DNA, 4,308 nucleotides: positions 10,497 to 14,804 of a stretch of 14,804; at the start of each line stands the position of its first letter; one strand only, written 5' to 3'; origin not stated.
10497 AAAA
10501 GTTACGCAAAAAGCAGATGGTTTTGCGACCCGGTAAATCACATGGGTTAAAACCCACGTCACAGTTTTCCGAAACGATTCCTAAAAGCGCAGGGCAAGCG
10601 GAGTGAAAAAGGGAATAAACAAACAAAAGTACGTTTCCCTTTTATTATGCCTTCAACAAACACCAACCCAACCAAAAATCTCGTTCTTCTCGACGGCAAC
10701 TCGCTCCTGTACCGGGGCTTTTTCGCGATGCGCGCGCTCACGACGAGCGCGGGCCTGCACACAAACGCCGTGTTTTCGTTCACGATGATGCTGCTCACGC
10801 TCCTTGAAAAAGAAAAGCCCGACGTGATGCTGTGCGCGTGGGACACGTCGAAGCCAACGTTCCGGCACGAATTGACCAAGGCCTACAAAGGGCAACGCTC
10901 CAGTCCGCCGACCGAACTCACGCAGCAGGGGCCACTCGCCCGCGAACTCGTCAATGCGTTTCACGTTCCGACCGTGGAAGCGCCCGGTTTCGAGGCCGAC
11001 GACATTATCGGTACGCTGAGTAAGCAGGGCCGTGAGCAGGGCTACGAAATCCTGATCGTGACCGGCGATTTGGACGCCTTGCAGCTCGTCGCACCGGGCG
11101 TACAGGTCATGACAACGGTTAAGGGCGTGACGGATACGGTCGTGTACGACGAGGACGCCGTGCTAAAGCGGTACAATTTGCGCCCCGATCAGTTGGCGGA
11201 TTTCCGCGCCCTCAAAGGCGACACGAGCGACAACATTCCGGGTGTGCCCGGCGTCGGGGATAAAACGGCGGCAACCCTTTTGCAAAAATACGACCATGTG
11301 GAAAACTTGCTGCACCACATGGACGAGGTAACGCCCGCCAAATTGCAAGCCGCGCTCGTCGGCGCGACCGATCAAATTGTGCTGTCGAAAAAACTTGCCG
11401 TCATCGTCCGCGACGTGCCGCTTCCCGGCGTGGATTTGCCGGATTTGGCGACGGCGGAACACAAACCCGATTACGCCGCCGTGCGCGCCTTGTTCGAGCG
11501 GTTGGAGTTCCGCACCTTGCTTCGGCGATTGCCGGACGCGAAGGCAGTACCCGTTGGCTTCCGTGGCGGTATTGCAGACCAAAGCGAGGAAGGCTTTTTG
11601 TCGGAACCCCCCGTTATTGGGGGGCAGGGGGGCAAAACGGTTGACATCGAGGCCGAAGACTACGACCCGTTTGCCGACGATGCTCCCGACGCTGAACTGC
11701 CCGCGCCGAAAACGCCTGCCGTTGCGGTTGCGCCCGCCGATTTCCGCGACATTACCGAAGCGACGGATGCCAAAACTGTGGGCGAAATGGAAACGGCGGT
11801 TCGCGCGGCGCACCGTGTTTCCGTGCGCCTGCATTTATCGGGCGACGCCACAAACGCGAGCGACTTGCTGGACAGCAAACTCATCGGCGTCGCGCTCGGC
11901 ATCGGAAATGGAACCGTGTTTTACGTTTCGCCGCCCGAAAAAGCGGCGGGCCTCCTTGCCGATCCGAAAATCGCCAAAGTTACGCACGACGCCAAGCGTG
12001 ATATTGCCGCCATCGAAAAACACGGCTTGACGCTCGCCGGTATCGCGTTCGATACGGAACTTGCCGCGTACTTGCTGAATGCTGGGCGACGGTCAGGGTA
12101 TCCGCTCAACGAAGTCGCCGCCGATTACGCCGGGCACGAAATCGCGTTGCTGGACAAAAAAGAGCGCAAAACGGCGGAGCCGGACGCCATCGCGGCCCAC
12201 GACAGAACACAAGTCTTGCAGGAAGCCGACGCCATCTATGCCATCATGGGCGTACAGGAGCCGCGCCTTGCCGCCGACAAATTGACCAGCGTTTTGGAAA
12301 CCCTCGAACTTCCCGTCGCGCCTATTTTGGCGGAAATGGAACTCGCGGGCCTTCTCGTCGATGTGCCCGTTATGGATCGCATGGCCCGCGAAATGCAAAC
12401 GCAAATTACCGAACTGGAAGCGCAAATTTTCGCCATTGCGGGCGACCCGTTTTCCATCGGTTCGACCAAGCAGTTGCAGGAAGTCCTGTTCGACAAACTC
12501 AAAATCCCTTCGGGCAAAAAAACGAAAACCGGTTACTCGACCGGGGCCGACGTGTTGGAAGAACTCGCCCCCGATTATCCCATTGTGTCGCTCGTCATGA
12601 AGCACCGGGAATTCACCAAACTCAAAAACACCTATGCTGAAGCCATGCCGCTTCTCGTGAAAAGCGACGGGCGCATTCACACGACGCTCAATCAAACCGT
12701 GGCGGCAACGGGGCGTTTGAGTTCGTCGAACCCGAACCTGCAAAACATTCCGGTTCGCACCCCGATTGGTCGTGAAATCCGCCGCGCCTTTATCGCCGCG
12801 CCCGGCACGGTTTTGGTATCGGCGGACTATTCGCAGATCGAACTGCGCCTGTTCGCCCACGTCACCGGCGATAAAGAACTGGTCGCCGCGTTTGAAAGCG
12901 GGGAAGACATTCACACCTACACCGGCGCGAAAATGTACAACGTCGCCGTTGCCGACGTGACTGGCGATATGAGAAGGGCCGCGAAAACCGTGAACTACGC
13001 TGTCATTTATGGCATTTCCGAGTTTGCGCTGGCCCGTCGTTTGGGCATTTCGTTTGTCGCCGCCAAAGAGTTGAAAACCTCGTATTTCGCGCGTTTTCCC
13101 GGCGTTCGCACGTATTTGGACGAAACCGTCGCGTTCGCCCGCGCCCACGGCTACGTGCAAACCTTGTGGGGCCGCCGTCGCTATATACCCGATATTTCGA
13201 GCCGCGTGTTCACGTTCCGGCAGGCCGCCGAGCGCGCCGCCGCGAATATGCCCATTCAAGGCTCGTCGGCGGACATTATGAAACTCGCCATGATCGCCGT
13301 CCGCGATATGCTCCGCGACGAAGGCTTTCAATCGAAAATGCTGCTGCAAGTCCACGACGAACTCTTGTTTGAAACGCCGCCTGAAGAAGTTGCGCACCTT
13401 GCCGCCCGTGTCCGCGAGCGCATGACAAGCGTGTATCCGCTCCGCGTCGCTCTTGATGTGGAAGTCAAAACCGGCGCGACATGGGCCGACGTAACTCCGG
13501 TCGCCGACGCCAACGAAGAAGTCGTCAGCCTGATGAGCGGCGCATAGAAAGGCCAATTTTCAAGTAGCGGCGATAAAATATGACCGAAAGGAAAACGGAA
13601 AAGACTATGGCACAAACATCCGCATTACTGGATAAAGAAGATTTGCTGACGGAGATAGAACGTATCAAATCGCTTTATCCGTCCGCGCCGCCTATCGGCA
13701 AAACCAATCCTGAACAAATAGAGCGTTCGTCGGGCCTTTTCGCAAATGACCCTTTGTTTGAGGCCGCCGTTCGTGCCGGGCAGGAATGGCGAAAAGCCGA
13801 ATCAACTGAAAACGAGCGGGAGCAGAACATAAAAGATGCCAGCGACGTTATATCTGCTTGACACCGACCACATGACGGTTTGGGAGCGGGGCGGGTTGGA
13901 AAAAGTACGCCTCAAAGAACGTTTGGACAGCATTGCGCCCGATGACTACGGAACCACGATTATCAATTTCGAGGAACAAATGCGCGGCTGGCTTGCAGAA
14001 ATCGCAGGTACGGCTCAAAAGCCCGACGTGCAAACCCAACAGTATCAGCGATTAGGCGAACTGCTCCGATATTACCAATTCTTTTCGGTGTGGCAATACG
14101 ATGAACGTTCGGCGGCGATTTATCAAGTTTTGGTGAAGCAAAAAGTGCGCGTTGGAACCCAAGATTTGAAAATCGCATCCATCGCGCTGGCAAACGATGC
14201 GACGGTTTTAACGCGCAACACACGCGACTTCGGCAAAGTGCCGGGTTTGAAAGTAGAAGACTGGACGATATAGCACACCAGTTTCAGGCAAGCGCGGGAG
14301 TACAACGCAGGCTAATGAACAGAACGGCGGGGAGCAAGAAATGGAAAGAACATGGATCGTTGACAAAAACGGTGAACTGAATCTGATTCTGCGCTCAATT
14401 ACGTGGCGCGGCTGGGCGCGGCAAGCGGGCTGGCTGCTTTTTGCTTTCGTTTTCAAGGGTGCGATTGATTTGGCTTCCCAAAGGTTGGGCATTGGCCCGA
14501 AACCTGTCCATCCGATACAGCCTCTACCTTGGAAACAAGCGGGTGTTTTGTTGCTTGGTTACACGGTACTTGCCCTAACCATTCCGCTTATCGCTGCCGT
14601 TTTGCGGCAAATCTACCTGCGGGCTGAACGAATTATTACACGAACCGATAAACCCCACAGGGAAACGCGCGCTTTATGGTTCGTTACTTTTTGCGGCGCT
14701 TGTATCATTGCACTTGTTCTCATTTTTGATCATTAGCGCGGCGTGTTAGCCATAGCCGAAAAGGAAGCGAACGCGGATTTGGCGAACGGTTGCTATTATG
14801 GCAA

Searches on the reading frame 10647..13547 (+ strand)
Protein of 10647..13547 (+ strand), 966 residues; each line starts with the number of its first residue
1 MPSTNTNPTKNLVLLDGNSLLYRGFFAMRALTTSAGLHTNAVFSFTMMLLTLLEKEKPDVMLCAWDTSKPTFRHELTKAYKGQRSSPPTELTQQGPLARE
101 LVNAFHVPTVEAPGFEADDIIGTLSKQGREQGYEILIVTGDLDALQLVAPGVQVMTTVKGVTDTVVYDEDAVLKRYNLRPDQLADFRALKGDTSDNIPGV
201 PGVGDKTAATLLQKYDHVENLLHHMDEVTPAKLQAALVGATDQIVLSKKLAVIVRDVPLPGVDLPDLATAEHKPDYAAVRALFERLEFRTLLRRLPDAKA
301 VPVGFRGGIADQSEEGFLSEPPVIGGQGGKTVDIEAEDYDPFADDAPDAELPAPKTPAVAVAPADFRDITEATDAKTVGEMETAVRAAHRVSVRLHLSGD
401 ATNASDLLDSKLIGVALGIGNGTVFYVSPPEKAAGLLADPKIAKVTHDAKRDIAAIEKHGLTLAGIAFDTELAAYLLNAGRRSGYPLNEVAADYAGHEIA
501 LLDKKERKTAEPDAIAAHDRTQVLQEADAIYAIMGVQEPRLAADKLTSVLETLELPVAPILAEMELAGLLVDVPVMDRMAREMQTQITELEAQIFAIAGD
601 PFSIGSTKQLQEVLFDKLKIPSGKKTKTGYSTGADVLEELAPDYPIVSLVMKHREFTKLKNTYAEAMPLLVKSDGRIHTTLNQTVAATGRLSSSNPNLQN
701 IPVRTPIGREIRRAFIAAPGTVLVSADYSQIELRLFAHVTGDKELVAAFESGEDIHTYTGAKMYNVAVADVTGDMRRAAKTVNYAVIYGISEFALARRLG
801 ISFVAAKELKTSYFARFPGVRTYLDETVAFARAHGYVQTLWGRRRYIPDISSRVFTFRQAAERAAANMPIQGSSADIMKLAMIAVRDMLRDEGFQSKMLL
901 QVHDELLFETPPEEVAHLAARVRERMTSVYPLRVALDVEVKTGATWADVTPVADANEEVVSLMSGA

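Call 6: search_protein_families(library=pfam, proteins=[window:10647-13547:+])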
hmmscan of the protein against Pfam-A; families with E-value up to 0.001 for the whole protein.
window:10647-13547:+ (966 aa): 5 families
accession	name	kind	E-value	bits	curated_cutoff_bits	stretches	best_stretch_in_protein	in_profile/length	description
PF00476.26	DNA_pol_A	-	9.2e-153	509.1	34.3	1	576-948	4-381/381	DNA polymerase family A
PF02739.22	5_3_exonuc_N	-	1.6e-53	181.2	34.3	1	12-176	2-163/164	5'-3' exonuclease, N-terminal resolvase-like domain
PF01367.25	5_3_exonuc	-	2.2e-28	99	40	1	179-270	2-92/97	5'-3' exonuclease, C-terminal SAM fold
PF22619.2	DNA_polI_exo1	-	4.9e-11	43.1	27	1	410-499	13-105/140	DNA polymerase I, ribonuclease H-like domain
PF01612.26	DNA_pol_A_exo1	-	7.6e-08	32.8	23.6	1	434-534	69-156/173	3'-5' exonuclease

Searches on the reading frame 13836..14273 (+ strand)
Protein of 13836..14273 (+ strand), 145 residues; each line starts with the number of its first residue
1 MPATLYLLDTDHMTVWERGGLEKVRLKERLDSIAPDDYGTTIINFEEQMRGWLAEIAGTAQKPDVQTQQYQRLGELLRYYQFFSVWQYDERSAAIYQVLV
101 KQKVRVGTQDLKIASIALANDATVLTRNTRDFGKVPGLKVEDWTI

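Call 52: search_protein_families(library=pfam, proteins=[window:13836-14273:+], max_evalue=1)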
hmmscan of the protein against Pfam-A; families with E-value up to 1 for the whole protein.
window:13836-14273:+ (145 aa): 2 families
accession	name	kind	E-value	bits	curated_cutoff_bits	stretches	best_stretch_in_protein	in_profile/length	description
PF01850.27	PIN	-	0.00033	21.7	23.6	1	18-136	13-118/120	PIN domain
PF18480.7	DUF5615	-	0.013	15.8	23.8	1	102-134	28-60/110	Domain of unknown function (DUF5615)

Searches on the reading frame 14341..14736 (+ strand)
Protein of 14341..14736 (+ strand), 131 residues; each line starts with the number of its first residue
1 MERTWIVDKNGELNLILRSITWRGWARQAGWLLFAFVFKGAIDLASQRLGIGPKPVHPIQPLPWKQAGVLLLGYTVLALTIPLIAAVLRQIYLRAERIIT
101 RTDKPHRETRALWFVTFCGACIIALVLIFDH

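Call 52: search_protein_families(library=pfam, proteins=[window:14341-14736:+], max_evalue=1)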
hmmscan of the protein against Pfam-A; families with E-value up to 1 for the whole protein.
window:14341-14736:+ (131 aa): 2 families
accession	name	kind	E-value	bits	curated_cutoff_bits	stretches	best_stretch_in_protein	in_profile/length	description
PF07670.19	Gate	-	0.0027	18.6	29.6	1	40-128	22-97/104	Nucleoside recognition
PF00654.25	Voltage_CLC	-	0.0072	16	24.8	1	35-130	131-219/346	Voltage gated chloride channel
